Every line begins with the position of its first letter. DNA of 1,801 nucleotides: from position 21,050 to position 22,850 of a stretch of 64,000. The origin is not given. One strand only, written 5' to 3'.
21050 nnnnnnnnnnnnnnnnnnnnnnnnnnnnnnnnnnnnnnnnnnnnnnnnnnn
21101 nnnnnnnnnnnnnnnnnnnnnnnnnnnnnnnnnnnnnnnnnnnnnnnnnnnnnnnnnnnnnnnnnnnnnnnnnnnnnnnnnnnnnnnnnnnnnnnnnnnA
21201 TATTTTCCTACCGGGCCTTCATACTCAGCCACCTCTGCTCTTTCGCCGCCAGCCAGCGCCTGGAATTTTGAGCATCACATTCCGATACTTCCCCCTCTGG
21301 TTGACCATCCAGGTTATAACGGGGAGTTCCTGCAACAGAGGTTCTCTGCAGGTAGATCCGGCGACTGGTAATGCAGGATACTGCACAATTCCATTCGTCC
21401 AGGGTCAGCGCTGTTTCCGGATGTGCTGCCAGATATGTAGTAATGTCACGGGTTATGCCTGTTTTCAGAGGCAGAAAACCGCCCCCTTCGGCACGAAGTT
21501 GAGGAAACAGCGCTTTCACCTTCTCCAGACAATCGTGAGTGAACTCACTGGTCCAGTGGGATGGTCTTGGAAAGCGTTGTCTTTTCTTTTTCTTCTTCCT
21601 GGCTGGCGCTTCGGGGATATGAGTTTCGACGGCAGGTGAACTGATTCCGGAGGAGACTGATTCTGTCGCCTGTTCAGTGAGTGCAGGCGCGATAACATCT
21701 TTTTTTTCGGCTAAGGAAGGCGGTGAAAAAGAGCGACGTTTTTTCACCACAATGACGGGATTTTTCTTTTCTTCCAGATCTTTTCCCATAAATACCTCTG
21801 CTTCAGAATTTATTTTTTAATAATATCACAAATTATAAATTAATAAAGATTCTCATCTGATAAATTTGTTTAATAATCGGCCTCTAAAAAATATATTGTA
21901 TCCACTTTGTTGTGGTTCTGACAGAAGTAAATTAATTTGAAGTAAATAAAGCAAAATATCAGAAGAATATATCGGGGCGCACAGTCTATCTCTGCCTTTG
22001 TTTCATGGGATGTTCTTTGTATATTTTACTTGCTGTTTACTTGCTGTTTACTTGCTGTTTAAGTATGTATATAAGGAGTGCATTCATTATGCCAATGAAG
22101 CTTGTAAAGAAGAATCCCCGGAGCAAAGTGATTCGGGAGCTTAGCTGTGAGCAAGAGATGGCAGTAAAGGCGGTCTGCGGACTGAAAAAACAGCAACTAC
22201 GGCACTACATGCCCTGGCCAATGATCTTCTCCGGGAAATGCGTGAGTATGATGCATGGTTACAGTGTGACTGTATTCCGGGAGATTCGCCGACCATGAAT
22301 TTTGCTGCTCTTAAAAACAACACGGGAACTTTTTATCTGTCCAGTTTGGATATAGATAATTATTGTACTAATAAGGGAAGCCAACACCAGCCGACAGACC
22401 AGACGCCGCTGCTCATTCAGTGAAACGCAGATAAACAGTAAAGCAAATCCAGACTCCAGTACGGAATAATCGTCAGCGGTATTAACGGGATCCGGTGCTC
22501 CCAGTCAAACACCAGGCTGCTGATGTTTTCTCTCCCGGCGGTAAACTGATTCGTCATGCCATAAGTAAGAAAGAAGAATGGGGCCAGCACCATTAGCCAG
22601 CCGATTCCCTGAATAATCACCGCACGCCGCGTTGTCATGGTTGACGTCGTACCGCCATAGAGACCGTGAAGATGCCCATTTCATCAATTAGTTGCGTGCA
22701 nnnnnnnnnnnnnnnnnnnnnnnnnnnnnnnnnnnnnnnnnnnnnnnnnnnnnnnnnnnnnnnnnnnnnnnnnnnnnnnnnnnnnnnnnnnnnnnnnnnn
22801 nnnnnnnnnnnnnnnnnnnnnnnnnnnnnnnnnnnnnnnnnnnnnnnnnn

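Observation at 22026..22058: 11-bp tandem repeat x3 (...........) upstream of a small ORF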

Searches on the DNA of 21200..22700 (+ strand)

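Call 4: search_dna_similar(query=window:21200-22700:+, collection=ecoli_genomes, mode=near, max_rows=30)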
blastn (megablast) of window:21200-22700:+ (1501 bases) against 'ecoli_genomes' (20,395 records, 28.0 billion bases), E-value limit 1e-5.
Records with a match: 1057; places in all: 1074; records where one place covers at least 80% of the query: 1.
Genomes with a match: 1003 of 5426; with a place that covers at least 80% of the query: 1. Places per genome that has any: lowest 1, median 1, highest 3. On chromosomes: 21 places; on plasmids: 1053.
Best place of each record, by identity: >=99% 1; 95-99% 7; 90-95% 198; 80-90% 691; 60-80% 160.
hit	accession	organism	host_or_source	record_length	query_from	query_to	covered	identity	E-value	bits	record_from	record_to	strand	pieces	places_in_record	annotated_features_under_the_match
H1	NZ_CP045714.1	Escherichia coli strain FHI_NMBU_11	Homo sapiens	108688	1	1501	100%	97.5%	0e+0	2549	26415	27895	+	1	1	ProQ/FINO family protein | hypothetical protein (x2) | bifunctional alpha/beta hydrolase/class I SAM-dependent ...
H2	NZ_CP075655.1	Escherichia coli strain STEC17-183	Homo sapiens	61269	1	926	62%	97.0%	0e+0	1535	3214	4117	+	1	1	ProQ/FINO family protein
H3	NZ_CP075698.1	Escherichia coli strain STEC2018-607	Homo sapiens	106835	1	926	62%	97.0%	0e+0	1535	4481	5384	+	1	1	ProQ/FINO family protein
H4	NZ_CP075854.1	Escherichia coli strain S19-651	Homo sapiens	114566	1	926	62%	96.9%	0e+0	1530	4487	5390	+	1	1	ProQ/FINO family protein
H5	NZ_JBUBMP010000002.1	Escherichia coli strain N51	Homo sapiens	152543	1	926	62%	96.0%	0e+0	1485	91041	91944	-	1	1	ProQ/FINO family protein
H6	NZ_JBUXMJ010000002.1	Escherichia coli strain CFIAFB20190157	food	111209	1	926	62%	96.0%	0e+0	1485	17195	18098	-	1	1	ProQ/FINO family protein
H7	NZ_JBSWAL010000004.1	Escherichia coli strain 405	Homo sapiens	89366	1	1148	71%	82.1%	3e-124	882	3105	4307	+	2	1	ProQ/FINO family protein | yagA: protein YagA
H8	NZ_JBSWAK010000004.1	Escherichia coli strain 405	Homo sapiens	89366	1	1148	71%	82.1%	3e-124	882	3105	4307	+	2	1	ProQ/FINO family protein | yagA: protein YagA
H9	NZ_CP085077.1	Escherichia coli strain P21_SE1_04.20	Homo sapiens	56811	1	1148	71%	82.0%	2e-122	876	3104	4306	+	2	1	ProQ/FINO family protein | yagA: protein YagA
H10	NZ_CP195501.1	Escherichia coli strain 20AR0300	Homo sapiens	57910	1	1148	71%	82.0%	2e-122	876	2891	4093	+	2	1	ProQ/FINO family protein | yagA: protein YagA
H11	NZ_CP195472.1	Escherichia coli strain 22AR0322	Homo sapiens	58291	1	1148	71%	82.0%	2e-122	876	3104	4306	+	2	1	ProQ/FINO family protein | yagA: protein YagA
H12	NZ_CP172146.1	Escherichia coli strain GF66.2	chicken meat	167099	1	1148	71%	82.0%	3e-120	875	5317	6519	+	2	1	ProQ/FINO family protein | yagA: protein YagA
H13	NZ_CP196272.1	Escherichia coli strain AH20K059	Homo sapiens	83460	1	1148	70%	82.4%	9e-125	890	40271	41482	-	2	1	ProQ/FINO family protein | hypothetical protein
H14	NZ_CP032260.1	Escherichia coli strain AR_0067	missing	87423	1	1148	70%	82.3%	4e-123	884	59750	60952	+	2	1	ProQ/FINO family protein | yagA: protein YagA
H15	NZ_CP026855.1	Escherichia coli strain MS7163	Homo sapiens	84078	1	1148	70%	82.3%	4e-123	884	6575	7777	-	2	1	ProQ/FINO family protein | yagA: protein YagA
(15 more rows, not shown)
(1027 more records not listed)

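Call 5: search_dna_similar(query=window:21200-22700:+, collection=plasmids, mode=near, max_rows=30)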
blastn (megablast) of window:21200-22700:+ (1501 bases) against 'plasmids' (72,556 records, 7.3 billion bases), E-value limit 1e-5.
Records with a match: 1393; places in all: 1417; records where one place covers at least 80% of the query: 1.
Best place of each record, by identity: >=99% 1; 95-99% 6; 90-95% 148; 80-90% 1004; 60-80% 234.
By first word of the organism name: Escherichia 1050; Salmonella 204; Shigella 105; Klebsiella 26; Citrobacter 4; Enterobacter 2; uncultured 1; Apirhabdus 1.
By predicted mobility (MOB-suite, as given by PLSDB): conjugative 1313; mobilizable 46; non-mobilizable 34.
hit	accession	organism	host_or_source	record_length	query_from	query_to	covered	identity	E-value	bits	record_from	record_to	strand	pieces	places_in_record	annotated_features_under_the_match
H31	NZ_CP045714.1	Escherichia coli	Homo sapiens,feces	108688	1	1501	100%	97.5%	0e+0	2549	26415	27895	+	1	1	ProQ/FINO family protein | bifunctional alpha/beta hydrolase/class I SAM-dependent ...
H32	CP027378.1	Escherichia coli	Homo sapiens,stool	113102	1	926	62%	97.0%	0e+0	1535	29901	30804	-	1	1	none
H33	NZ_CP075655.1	Escherichia coli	Homo sapiens,stool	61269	1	926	62%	97.0%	0e+0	1535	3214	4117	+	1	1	ProQ/FINO family protein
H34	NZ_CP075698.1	Escherichia coli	Homo sapiens,stool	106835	1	926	62%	97.0%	0e+0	1535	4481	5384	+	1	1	ProQ/FINO family protein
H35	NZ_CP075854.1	Escherichia coli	Homo sapiens,stool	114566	1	926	62%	96.9%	0e+0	1530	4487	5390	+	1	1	ProQ/FINO family protein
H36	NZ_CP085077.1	Escherichia coli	Homo sapiens,pure culture,sputum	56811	1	1148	71%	82.0%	4e-123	876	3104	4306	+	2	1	ProQ/FINO family protein | yagA: protein YagA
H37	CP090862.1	Escherichia coli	sediment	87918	1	1148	71%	82.0%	4e-123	876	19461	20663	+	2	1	ProQ/FINO family protein | hypothetical protein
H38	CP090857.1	Escherichia coli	-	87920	1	1148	71%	82.0%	4e-123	876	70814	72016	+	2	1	ProQ/FINO family protein | hypothetical protein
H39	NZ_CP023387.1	Escherichia coli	canine,whole organism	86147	1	1148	70%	82.3%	1e-123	884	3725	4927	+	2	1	ProQ/FINO family protein | yagA: protein YagA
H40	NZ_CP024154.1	Escherichia coli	single cell,clinical patient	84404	1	1148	70%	82.3%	1e-123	884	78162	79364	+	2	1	ProQ/FINO family protein | yagA: protein YagA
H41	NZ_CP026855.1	Escherichia coli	Homo sapiens,whole organism,urine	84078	1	1148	70%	82.3%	1e-123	884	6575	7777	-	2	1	ProQ/FINO family protein | yagA: protein YagA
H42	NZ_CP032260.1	Escherichia coli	-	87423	1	1148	70%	82.3%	1e-123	884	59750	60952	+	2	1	ProQ/FINO family protein | yagA: protein YagA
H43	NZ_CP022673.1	Shigella sonnei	Homo sapiens,feces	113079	1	1148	70%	82.3%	1e-123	884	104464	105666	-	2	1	ProQ/FINO family protein | yagA: protein YagA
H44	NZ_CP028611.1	Escherichia coli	cattle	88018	1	1148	70%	82.3%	1e-123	884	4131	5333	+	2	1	ProQ/FINO family protein | yagA: protein YagA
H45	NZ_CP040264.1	Escherichia coli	Bivalve mollusk,Whole organism,marine ...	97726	1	1148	70%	82.3%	1e-123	884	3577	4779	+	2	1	ProQ/FINO family protein | yagA: protein YagA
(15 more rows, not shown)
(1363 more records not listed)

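Call 6: get_annotated_region(hit=H1, flank=3000)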
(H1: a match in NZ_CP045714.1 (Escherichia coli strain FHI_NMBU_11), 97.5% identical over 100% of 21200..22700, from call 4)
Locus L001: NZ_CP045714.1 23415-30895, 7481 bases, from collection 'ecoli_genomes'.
description: Escherichia coli strain FHI_NMBU_11 plasmid pFHI_NMBU_11_02, complete sequence
organism: Escherichia coli strain FHI_NMBU_11 (NCBI taxid 562)
replicon: plasmid pFHI_NMBU_11_02; assembly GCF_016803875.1
host: Homo sapiens; source: feces; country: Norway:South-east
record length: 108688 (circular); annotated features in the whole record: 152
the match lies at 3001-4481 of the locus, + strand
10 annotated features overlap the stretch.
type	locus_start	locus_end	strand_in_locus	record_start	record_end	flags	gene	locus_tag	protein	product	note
CDS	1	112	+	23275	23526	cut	-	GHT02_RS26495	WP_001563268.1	type II toxin-antitoxin system Phd/YefM family antitoxin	-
CDS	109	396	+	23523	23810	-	-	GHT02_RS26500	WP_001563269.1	type II toxin-antitoxin system RelE family toxin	-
CDS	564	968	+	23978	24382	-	-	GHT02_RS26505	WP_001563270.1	DUF2251 domain-containing protein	-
CDS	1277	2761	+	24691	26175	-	-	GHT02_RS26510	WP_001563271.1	alpha/beta hydrolase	-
CDS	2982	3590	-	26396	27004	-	-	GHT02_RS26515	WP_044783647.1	ProQ/FINO family protein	-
CDS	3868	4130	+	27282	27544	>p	-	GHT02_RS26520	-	hypothetical protein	frameshifted; incomplete; partial in the middle of a contig; missing C-terminus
CDS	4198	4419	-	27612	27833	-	-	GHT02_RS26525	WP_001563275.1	hypothetical protein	-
CDS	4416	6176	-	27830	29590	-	-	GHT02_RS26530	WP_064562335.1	bifunctional alpha/beta hydrolase/class I SAM-dependent methyltransferase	-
CDS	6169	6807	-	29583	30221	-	-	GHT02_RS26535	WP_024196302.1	lysophospholipid acyltransferase family protein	-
CDS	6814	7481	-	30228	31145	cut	-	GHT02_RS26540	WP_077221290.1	phosphatidate cytidylyltransferase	-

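Call 7: get_annotated_region(hit=H2, flank=3000)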
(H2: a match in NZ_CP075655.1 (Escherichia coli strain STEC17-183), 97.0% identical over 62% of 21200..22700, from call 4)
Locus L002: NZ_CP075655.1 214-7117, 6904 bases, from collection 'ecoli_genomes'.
description: Escherichia coli strain STEC17-183 plasmid pSTEC17_183-c, complete sequence
organism: Escherichia coli strain STEC17-183 (NCBI taxid 562)
replicon: plasmid pSTEC17_183-c; assembly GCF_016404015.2
host: Homo sapiens; source: stool; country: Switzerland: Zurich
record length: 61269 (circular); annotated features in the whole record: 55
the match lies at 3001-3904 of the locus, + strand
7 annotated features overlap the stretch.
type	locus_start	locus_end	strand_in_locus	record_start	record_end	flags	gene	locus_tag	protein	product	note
CDS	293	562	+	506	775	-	yacA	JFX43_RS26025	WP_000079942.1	type II toxin-antitoxin system antitoxin YacA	-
CDS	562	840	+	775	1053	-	yacB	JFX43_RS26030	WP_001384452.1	type II toxin-antitoxin system toxin YacB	-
CDS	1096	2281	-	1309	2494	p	-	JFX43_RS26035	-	IS91 family transposase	frameshifted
CDS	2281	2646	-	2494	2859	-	-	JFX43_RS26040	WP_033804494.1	hypothetical protein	-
CDS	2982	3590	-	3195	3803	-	-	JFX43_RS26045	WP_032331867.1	ProQ/FINO family protein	-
CDS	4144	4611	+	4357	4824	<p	-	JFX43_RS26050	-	IS66 family transposase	incomplete; partial in the middle of a contig; missing N-terminus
CDS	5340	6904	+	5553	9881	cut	-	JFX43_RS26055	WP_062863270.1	YadA-like family protein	-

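Call 8: get_annotated_region(hit=H7, flank=3000)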
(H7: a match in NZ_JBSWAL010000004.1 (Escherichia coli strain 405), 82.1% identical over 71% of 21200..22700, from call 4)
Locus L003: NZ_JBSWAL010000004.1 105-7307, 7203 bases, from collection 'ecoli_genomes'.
description: Escherichia coli strain 405 plasmid pCR-0063_3, whole genome shotgun sequence
organism: Escherichia coli strain 405 (NCBI taxid 562)
replicon: plasmid pCR-0063_3; assembly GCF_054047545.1
host: Homo sapiens; source: wound; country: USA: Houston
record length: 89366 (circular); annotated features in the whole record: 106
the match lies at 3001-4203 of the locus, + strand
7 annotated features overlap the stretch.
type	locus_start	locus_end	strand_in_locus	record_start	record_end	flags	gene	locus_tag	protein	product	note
CDS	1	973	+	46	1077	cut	repA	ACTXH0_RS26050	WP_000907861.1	plasmid replication initiator RepA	-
CDS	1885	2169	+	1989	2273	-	-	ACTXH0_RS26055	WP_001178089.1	CopG family ribbon-helix-helix protein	-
CDS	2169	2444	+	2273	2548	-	-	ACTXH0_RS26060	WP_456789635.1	type II toxin-antitoxin system RelE/ParE family toxin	-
CDS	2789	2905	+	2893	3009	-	-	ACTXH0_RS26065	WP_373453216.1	hypothetical protein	-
CDS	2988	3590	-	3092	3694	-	-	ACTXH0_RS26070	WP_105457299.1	ProQ/FINO family protein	-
CDS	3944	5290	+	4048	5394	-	yagA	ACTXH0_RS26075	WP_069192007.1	protein YagA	-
CDS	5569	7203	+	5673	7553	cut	-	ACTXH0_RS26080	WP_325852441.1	colicin Ia central receptor-binding domain-containing protein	-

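Call 9: get_annotated_region(hit=H5, flank=3000)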
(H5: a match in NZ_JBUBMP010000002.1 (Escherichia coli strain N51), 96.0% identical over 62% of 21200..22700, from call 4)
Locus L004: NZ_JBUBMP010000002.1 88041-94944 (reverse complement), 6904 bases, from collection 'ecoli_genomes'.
description: Escherichia coli strain N51 plasmid pN51a, whole genome shotgun sequence
organism: Escherichia coli strain N51 (NCBI taxid 562)
replicon: plasmid pN51a; assembly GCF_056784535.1
host: Homo sapiens; source: CSF; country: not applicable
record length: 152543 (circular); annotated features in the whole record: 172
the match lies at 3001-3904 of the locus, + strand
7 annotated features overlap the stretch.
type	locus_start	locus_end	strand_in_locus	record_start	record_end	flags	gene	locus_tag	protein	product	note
CDS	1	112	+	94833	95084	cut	-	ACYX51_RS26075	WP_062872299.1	type II toxin-antitoxin system Phd/YefM family antitoxin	-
CDS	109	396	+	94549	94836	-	-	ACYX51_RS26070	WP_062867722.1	type II toxin-antitoxin system RelE family toxin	-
CDS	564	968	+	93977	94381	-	-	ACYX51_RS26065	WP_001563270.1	DUF2251 domain-containing protein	-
CDS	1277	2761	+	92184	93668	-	-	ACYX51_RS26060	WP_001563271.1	alpha/beta hydrolase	-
CDS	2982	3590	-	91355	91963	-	-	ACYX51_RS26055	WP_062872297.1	ProQ/FINO family protein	-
CDS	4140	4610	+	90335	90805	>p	-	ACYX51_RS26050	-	IS66 family transposase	incomplete; partial in the middle of a contig; missing N-terminus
CDS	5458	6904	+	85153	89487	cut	-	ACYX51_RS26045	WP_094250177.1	YadA-like family protein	-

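Call 12: search_dna_similar(query=window:22000-22085:+, collection=plasmids, mode=distant, max_rows=40)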
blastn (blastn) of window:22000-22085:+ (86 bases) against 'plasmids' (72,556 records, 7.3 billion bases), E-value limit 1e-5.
Records with a match: 1114; places in all: 1115; records where one place covers at least 80% of the query: 6.
Best place of each record, by identity: >=99% 1; 95-99% 405; 90-95% 708.
By first word of the organism name: Escherichia 856; Salmonella 173; Shigella 67; Klebsiella 15; uncultured 1; Citrobacter 1; Enterobacter 1.
By predicted mobility (MOB-suite, as given by PLSDB): conjugative 1069; non-mobilizable 25; mobilizable 20.
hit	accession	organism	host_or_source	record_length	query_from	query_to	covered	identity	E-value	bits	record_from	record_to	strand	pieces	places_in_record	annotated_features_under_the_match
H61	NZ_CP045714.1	Escherichia coli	Homo sapiens,feces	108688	3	86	90%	100.0%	1e-10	141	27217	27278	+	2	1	none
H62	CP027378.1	Escherichia coli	Homo sapiens,stool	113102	3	86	90%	98.7%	1e-10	137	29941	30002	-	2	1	none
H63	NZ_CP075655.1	Escherichia coli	Homo sapiens,stool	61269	3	86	90%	98.7%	1e-10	137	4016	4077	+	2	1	none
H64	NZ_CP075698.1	Escherichia coli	Homo sapiens,stool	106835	3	86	90%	98.7%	1e-10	137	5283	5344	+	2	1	none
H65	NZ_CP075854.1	Escherichia coli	Homo sapiens,stool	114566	3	86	90%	98.7%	1e-10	137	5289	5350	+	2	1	none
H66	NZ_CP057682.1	Escherichia fergusonii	culture,Pooled sheep faecal samples ...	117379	1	86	92%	93.7%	2e-8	123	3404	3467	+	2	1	none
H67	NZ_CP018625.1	Escherichia coli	Homo sapiens,stool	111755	1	40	47%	95.0%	2e-8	64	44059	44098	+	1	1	none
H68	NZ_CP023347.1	Escherichia coli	Homo sapiens,Diarrheal stool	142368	1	40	47%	95.0%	2e-8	64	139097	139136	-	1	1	none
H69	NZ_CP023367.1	Escherichia coli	canine,whole organism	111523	1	40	47%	95.0%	2e-8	64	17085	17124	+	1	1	none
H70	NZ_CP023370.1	Escherichia coli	canine,whole organism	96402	1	40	47%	95.0%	2e-8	64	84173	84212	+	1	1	none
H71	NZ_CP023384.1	Escherichia coli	canine,whole organism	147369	1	40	47%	95.0%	2e-8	64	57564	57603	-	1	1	none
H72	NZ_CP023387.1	Escherichia coli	canine,whole organism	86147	1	40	47%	95.0%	2e-8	64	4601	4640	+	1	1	none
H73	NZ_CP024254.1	Escherichia coli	Homo sapiens,Feces, human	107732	1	40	47%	95.0%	2e-8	64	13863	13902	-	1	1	none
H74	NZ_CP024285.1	Escherichia albertii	-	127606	1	40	47%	95.0%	2e-8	64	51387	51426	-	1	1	none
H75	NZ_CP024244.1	Escherichia coli O128:H27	-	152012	1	40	47%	95.0%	2e-8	64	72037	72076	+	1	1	none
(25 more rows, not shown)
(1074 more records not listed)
